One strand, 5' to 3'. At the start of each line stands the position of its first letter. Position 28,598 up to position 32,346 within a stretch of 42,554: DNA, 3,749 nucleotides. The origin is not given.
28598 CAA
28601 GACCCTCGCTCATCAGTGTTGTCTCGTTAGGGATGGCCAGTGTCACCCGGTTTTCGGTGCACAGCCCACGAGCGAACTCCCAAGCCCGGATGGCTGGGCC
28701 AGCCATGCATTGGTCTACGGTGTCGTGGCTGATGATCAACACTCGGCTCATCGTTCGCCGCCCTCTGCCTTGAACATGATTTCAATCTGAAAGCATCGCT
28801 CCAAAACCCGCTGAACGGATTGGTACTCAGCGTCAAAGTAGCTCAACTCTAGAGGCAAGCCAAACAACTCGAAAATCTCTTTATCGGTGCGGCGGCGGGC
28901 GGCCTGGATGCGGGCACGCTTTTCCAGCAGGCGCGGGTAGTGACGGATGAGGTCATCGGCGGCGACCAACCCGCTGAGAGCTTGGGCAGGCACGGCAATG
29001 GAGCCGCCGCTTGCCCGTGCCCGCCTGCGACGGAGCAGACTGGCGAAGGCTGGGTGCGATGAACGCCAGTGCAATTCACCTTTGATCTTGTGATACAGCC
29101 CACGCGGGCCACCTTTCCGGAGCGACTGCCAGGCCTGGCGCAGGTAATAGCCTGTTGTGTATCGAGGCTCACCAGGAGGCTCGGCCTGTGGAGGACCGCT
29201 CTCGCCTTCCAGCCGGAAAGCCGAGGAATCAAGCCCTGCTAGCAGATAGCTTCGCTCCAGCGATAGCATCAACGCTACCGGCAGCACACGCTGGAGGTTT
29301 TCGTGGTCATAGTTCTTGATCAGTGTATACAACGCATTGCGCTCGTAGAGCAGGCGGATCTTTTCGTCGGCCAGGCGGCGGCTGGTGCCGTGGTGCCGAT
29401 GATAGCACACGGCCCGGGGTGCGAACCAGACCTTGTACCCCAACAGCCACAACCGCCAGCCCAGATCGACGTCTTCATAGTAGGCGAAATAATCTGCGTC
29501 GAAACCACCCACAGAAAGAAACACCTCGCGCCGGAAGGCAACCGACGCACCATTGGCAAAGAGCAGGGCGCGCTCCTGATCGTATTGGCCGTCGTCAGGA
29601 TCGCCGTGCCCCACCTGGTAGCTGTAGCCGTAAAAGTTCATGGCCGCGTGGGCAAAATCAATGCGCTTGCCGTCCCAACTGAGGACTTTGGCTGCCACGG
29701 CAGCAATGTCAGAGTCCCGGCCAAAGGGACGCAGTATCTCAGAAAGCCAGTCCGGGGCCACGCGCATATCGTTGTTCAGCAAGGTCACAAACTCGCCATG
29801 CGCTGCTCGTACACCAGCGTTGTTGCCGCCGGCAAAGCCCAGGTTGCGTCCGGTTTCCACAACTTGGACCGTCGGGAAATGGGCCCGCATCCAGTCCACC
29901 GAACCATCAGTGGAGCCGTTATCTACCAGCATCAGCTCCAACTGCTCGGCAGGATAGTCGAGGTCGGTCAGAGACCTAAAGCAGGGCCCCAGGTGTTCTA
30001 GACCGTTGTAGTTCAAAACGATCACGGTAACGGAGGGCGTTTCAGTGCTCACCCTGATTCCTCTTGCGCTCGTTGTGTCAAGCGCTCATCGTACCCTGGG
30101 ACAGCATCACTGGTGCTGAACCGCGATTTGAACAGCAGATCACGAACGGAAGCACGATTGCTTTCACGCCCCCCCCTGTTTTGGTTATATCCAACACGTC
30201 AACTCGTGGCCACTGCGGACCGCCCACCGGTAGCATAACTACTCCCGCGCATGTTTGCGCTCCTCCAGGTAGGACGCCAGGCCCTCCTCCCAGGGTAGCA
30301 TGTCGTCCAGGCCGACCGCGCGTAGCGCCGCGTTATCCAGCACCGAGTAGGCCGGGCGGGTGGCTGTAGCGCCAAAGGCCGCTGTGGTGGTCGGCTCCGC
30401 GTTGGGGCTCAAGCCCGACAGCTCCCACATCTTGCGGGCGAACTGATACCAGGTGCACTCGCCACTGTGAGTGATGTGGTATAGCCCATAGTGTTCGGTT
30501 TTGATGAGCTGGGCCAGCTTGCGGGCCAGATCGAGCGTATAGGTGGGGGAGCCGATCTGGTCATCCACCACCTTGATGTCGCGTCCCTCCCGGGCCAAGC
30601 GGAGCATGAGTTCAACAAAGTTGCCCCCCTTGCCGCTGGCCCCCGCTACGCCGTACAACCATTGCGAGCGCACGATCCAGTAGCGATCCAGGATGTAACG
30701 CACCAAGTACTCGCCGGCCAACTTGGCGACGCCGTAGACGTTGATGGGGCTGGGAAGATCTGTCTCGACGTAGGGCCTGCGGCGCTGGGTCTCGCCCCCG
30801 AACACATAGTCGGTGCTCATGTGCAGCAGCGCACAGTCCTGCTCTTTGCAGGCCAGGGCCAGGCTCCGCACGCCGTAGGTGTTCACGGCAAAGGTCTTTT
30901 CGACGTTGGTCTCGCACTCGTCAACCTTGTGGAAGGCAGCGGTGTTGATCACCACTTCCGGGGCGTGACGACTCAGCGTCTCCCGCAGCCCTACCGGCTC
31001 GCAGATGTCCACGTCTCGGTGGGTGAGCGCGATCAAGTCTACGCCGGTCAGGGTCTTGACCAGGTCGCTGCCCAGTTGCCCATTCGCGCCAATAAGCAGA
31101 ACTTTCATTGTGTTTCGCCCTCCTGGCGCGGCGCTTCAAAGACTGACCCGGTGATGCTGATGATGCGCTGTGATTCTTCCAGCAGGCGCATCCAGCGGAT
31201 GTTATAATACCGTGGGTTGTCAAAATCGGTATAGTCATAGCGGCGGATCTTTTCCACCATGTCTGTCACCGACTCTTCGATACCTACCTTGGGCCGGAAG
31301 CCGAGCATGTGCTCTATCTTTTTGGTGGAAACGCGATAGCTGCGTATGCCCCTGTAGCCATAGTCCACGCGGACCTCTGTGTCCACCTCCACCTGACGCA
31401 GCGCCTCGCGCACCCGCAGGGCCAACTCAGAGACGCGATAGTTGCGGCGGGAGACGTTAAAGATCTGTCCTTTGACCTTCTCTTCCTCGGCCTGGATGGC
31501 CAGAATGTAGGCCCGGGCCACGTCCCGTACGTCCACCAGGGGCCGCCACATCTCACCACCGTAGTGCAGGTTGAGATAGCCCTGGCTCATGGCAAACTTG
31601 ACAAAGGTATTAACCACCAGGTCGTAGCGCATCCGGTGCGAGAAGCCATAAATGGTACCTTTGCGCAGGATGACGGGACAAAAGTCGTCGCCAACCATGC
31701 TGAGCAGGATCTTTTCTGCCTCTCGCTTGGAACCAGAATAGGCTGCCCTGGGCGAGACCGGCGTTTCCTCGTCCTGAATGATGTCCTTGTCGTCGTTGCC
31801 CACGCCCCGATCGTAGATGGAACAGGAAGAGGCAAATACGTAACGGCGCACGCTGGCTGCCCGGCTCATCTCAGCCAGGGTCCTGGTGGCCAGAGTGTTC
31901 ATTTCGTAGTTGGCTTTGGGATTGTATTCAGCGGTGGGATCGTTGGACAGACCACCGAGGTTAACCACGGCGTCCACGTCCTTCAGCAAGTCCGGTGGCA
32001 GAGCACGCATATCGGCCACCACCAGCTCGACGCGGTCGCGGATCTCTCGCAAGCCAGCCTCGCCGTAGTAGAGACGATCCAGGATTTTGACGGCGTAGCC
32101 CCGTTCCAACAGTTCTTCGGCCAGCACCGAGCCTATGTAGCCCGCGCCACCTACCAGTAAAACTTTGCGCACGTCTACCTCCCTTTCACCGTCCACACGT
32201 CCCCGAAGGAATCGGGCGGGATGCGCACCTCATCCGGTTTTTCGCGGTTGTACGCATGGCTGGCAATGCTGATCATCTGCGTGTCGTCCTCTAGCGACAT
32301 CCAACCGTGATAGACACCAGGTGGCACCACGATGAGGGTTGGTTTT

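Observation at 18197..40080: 22-kb, 17-gene co-directional supercluster combining ABC-type glycan polymerisation with a lipid-linked extracytoplasmic decoration system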

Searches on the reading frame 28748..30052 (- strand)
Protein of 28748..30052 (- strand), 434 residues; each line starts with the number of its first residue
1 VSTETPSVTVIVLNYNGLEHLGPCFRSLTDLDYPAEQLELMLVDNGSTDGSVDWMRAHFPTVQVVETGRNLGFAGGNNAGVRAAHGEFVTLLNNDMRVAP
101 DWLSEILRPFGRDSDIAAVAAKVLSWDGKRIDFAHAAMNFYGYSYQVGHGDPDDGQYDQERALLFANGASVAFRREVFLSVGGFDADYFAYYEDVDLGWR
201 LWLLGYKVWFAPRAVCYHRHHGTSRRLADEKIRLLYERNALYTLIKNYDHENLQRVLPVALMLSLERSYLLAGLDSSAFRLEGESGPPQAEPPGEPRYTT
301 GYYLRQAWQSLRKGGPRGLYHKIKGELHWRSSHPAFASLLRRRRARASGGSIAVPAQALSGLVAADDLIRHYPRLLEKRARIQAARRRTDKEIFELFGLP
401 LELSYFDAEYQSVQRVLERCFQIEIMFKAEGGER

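Call 4: search_protein_families(library=pfam, proteins=[window:28748-30052:-], max_evalue=0.01)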
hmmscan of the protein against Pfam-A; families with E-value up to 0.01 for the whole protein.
window:28748-30052:- (434 aa): 6 families
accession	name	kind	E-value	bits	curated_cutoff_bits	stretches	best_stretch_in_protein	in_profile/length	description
PF00535.33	Glycos_transf_2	-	3.8e-23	82.7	23.3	1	9-175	1-161/168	Glycosyl transferase family 2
PF13641.12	Glyco_tranf_2_3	-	2.3e-20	74.1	27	1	6-226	1-219/230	Glycosyltransferase like family 2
PF13632.12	Glyco_trans_2_3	-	1.4e-11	45.1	27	1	89-265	2-163/198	Glycosyl transferase family group 2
PF13506.12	Glyco_transf_21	-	1.4e-08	34.9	21.7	1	79-221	24-157/174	Glycosyl transferase family 21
PF10111.15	Glyco_tranf_2_2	-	1.3e-06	28.5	27.3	1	35-222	27-220/276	Glycosyltransferase like family 2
PF02709.20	Glyco_transf_7C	-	0.0018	18.4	23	1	168-213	21-67/78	N-terminal domain of galactosyltransferase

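Call 13: search_protein_families(library=ncbifam, proteins=[window:28748-30052:-], max_evalue=0.001)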
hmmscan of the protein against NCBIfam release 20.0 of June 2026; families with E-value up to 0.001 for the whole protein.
window:28748-30052:- (434 aa): 17 families
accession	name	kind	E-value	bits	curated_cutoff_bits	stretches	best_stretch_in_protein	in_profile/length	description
TIGR03965.1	mycofact_glyco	equivalog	2.2e-32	112.6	280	1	4-230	72-292/467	mycofactocin biosynthesis glycosyltransferase MftF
NF041875.1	EPS_EpsD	equivalog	7.2e-28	97.9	370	1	8-223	1-211/325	exopolysaccharide biosynthesis glycosyltransferase EpsD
TIGR03937.1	PgaC_IcaA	equivalog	3.6e-19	69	422.3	2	3-120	42-160/407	poly-beta-1,6-N-acetyl-D-glucosamine synthase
TIGR03111.1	glyc2_xrt_Gpos1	hypoth_equivalog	4.5e-15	55.4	363.95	1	3-217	46-265/439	TIGR03111 family XrtG-associated glycosyltransferase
NF007482.0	PRK10073.1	equivalog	5e-14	52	423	1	1-123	1-124/334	glycosyltransferase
TIGR04283.1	glyco_like_mftF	equivalog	1.7e-13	50.7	182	1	9-208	2-175/221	TIGR04283 family arsenosugar biosynthesis glycosyltransferase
NF041394.1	GtaseAglG_Halo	equivalog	2e-13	50.3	440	1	8-188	5-178/304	glucosyl-dolichyl phosphate glucuronosyltransferase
TIGR01556.1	rhamnosyltran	subfamily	8.8e-13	48.1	200.55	1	34-220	18-202/281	rhamnosyltransferase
NF038299.1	EPS_HpsN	equivalog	3.5e-10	39.3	425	1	6-219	1-221/317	hormogonium polysaccharide biosynthesis glycosyltransferase HpsN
NF038302.1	EPS_HpsE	equivalog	4e-09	35.9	300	1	8-241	3-243/307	hormogonium polysaccharide biosynthesis glycosyltransferase HpsE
NF047588.1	GlcsyltransPgfSStrep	equivalog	5.4e-07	29.1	500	1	33-147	30-144/308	glycosyltransferase PgfS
NF047683.1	TeichurnBiosyTuaG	equivalog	1.4e-06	28.1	400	1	1-115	1-115/252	teichuronic acid biosynthesis protein TuaG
NF045692.1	OglycostaseCruG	equivalog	1.4e-05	24.2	600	0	158-211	195-248/386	2'-O-glycosyltransferase CruG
TIGR03472.1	HpnI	equivalog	0.00047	19.1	310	0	165-233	199-267/373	bacteriohopanetetrol glucosamine biosynthesis glycosyltransferase HpnI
NF050050.1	ProtGlycPglI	equivalog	0.00065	19.1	500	1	6-108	2-106/306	GalNAc(5)-diNAcBac-PP-undecaprenol beta-1,3-glucosyltransferase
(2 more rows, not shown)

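Call 24: search_solved_structures(query=window:28748-30052:-, max_evalue=0.001)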
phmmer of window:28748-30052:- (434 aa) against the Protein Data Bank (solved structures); distinct sequences matched with E-value up to 0.001: 14.
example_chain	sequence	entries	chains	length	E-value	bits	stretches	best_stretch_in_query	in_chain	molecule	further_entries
6p61_A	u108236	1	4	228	1.6e-16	63.3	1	4-121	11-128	Glycosyltransferase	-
2z87_A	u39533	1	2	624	1e-12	50.8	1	5-120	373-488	Chondroitin synthase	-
2z86_A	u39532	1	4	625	1e-12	50.8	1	5-120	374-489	Chondroitin synthase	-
6yv7_B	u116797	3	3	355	2.8e-10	42.7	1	3-218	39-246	Glycosyl transferase, family 2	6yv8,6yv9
6yv7_A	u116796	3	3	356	2.8e-10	42.7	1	3-218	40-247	Glycosyl transferase, family 2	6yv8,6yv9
9jma_A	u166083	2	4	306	7.8e-09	38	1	8-110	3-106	GalNAc(5)-diNAcBac-PP-undecaprenol beta-1,3-glucosyltransferase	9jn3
8uhv_A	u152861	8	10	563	5.7e-08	35.1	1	5-219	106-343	Glycosyl transferase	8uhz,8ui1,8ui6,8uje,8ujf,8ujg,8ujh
5hea_A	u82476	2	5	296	2.5e-07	33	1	8-232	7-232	Putative glycosyltransferase (GalT1)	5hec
3bcv_A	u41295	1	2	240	5e-05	25.4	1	5-102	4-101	Putative glycosyltransferase protein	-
5tze_C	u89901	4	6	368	0.00016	23.7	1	9-106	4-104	Glycosyl transferase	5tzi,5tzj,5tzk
5tz8_A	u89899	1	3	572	0.00035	22.7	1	9-106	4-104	Glycosyl transferase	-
6s22_A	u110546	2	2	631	0.00053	22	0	22-219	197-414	Polypeptide N-acetylgalactosaminyltransferase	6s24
8bz4_A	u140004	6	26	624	0.00054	22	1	8-128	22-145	Glycosyltransferase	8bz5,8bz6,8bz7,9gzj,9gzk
8bz8_A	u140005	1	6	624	0.00055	22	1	8-128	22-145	Glycosyltransferase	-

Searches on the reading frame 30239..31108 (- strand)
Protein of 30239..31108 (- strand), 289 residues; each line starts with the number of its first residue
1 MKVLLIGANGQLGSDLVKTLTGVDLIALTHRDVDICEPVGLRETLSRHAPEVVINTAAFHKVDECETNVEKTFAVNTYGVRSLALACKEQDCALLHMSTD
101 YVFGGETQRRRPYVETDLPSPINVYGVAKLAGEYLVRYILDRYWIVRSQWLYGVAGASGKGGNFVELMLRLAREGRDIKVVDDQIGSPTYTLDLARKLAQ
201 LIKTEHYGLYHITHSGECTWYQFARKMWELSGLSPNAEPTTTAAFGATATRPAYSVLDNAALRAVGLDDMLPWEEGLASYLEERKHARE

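Call 4: search_protein_families(library=pfam, proteins=[window:30239-31108:-], max_evalue=0.01)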
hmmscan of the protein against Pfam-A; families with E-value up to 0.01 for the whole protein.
window:30239-31108:- (289 aa): 5 families
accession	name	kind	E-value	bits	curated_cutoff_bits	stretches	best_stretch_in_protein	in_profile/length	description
PF04321.23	RmlD_sub_bind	-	9.5e-86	287.9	27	1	1-283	1-284/287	RmlD substrate binding domain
PF01370.27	Epimerase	-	5.9e-25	88.5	20.9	1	3-193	1-216/240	NAD dependent epimerase/dehydratase family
PF16363.11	GDP_Man_Dehyd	-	5.1e-15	56.2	27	1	31-145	57-173/332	GDP-mannose 4,6 dehydratase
PF02719.21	Polysacc_synt_2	-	9.2e-10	38.6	20.2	1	34-100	62-129/293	Polysaccharide biosynthesis protein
PF07993.18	NAD_binding_4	-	2.8e-05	23.8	20.1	1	51-153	90-209/258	Male sterility protein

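Call 13: search_protein_families(library=ncbifam, proteins=[window:30239-31108:-], max_evalue=0.001)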
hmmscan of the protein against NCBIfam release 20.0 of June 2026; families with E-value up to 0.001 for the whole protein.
window:30239-31108:- (289 aa): 9 families
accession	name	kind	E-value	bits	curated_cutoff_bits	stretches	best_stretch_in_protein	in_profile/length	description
TIGR01214.1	rmlD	equivalog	8.3e-87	290.9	224.05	1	2-283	1-284/285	dTDP-4-dehydrorhamnose reductase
NF007440.0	PRK09987.1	equivalog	9.8e-47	159.7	308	1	1-283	1-292/299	dTDP-4-dehydrorhamnose reductase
TIGR01181.1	dTDP_gluc_dehyt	equivalog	3.7e-11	42.7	365.1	1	29-144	53-170/321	dTDP-glucose 4,6-dehydratase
TIGR01179.1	galE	equivalog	1.5e-08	33.9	262.3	1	30-139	51-159/332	UDP-glucose 4-epimerase GalE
TIGR02622.1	CDP_4_6_dhtase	equivalog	2.2e-06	27.1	278.45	1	31-163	59-190/352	CDP-glucose 4,6-dehydratase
TIGR02197.1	heptose_epim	equivalog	1.5e-05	24.3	274.6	1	46-137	60-150/316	ADP-glyceromanno-heptose 6-epimerase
NF007582.0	PRK10217.1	equivalog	1.6e-05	24.2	698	1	29-207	54-245/355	dTDP-glucose 4,6-dehydratase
NF041293.1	G6PDh_Azf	equivalog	0.00019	20.9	400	0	116-143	143-170/252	NAD-dependent glucose-6-phosphate dehydrogenase Azf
NF043036.1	ErythonDh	equivalog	0.00082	18.7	325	0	31-137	57-161/321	D-erythronate dehydrogenase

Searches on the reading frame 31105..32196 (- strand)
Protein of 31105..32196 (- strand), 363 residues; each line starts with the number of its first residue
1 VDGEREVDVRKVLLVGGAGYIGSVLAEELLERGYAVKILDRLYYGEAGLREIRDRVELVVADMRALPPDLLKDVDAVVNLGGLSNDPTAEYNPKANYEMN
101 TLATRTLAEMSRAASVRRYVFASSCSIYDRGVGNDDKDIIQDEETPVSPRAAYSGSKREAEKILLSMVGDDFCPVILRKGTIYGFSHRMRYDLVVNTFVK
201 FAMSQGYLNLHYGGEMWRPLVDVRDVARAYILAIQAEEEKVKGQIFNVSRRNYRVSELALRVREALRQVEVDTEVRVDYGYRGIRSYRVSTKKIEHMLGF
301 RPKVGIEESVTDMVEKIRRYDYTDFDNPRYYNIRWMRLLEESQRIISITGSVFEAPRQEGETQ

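Call 4: search_protein_families(library=pfam, proteins=[window:31105-32196:-], max_evalue=0.01)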
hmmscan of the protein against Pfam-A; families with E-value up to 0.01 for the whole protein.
window:31105-32196:- (363 aa): 8 families
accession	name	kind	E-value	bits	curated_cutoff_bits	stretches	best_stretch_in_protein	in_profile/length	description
PF01370.27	Epimerase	-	6.4e-38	131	20.9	1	12-248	1-239/240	NAD dependent epimerase/dehydratase family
PF16363.11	GDP_Man_Dehyd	-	2.4e-23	83.6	27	1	13-313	1-332/332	GDP-mannose 4,6 dehydratase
PF01073.25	3Beta_HSD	-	9.8e-16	58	22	1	14-249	2-249/280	3-beta hydroxysteroid dehydrogenase/isomerase family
PF04321.23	RmlD_sub_bind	-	8.3e-11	41.9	27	1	11-265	2-230/287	RmlD substrate binding domain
PF13460.12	NAD_binding_10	-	1.7e-08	35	27.2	1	16-164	1-131/184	NAD(P)H-binding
PF07993.18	NAD_binding_4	-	4.1e-08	33.1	20.1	1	70-188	85-213/258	Male sterility protein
PF05368.20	NmrA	-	8.6e-06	26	27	1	11-126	4-109/298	NmrA-like family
PF02719.21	Polysacc_synt_2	-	0.0002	21.1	20.2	1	12-124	1-128/293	Polysaccharide biosynthesis protein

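Call 13: search_protein_families(library=ncbifam, proteins=[window:31105-32196:-], max_evalue=0.001)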
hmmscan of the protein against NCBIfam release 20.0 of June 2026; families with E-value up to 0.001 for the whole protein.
window:31105-32196:- (363 aa): 22 families
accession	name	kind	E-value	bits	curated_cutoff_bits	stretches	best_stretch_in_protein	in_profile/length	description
TIGR01179.1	galE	equivalog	7.3e-27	94.1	262.3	1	11-179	1-173/332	UDP-glucose 4-epimerase GalE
TIGR01181.1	dTDP_gluc_dehyt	equivalog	2.1e-16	59.9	365.1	1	11-315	1-309/321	dTDP-glucose 4,6-dehydratase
TIGR04180.1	EDH_00030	hypoth_equivalog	3.1e-16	59.3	475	1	12-303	1-295/297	NAD-dependent 4,6-dehydratase LegB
TIGR03466.1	HpnA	hypoth_equivalog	9.6e-15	54.3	367.65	1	11-236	2-219/327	hopanoid-associated sugar epimerase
TIGR02197.1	heptose_epim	equivalog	1.1e-14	54.4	274.6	1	13-317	2-313/316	ADP-glyceromanno-heptose 6-epimerase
NF042422.1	oxyalk_red_OleD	equivalog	2.5e-13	50.1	580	1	11-189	2-175/329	2-alkyl-3-oxoalkanoate reductase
NF007956.0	PRK10675.1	subfamily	3.7e-12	46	394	1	11-166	2-162/338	UDP-glucose 4-epimerase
NF043036.1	ErythonDh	equivalog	2.9e-11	43.1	325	1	11-164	2-160/321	D-erythronate dehydrogenase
TIGR01214.1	rmlD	equivalog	1.2e-09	37.7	224.05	1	11-187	1-155/285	dTDP-4-dehydrorhamnose reductase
NF041015.1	UDPsulfquin_syn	equivalog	8.1e-09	34.9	575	1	191-320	235-366/384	UDP-sulfoquinovose synthase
NF052578.1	StrlDmthSdmBMthl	equivalog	1.5e-08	34.7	600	1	13-237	4-219/328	sterol demethylase protein SdmB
TIGR01746.1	Thioester-redct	subfamily_domain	1.7e-08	34.1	213.35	1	12-270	2-285/371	thioester reductase domain-containing protein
TIGR01777.1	yfcH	hypoth_equivalog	9.1e-08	32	207.35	1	12-267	1-242/292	TIGR01777 family oxidoreductase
NF058621.1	DiazavRedAvaA7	equivalog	2e-07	31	400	1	11-239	2-224/304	3-diazoavenalumate denitrifying reductase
NF041293.1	G6PDh_Azf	equivalog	3.5e-07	29.9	400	1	11-126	4-117/252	NAD-dependent glucose-6-phosphate dehydrogenase Azf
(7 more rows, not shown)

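Call 53: search_solved_structures(query=window:31105-32172:-, max_evalue=1e-10)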
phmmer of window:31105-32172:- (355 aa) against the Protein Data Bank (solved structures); distinct sequences matched with E-value up to 1e-10: 31.
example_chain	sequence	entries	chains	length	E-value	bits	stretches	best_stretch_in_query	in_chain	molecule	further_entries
6vo6_A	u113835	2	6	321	2e-28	102.9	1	2-316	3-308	Putative sugar-nucleotide epimerase/dehydratease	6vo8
6wjb_A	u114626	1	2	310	8.1e-25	91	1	3-227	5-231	NAD-dependent epimerase/dehydratase family protein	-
6wj9_A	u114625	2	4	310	7.5e-24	87.9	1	3-227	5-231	NAD-dependent epimerase/dehydratase family protein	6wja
8rdg_A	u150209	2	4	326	1.6e-17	67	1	3-203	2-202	SDR family NAD(P)-dependent oxidoreductase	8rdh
8wxk_A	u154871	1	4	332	4.5e-17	65.6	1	3-157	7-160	UDP-glucose 4-epimerase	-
8rdi_A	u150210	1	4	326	5.7e-17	65.2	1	3-203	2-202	SDR family NAD(P)-dependent oxidoreductase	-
4gll_A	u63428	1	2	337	1.9e-16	63.5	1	2-311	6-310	UDP-glucuronic acid decarboxylase 1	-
2b69_A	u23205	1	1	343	2.6e-16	63.1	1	2-311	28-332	UDP-glucuronate decarboxylase 1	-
3ehe_A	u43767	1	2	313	2.8e-16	63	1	3-306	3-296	UDP-glucose 4-epimerase (GalE-1)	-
4m55_A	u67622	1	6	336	9.5e-16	61.2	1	2-311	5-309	UDP-glucuronic acid decarboxylase 1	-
4lk3_A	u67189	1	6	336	1.3e-15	60.8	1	2-311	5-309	UDP-glucuronic acid decarboxylase 1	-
3icp_A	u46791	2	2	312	2e-15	60.2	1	3-308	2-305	NAD-dependent epimerase/dehydratase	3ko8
6bwl_A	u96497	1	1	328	2.8e-15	59.7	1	3-310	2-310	Pal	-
6kv9_A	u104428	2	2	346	5.3e-14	55.5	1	4-311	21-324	MoeE5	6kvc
3aw9_A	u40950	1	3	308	2.1e-13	53.5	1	3-308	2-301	NAD-dependent epimerase/dehydratase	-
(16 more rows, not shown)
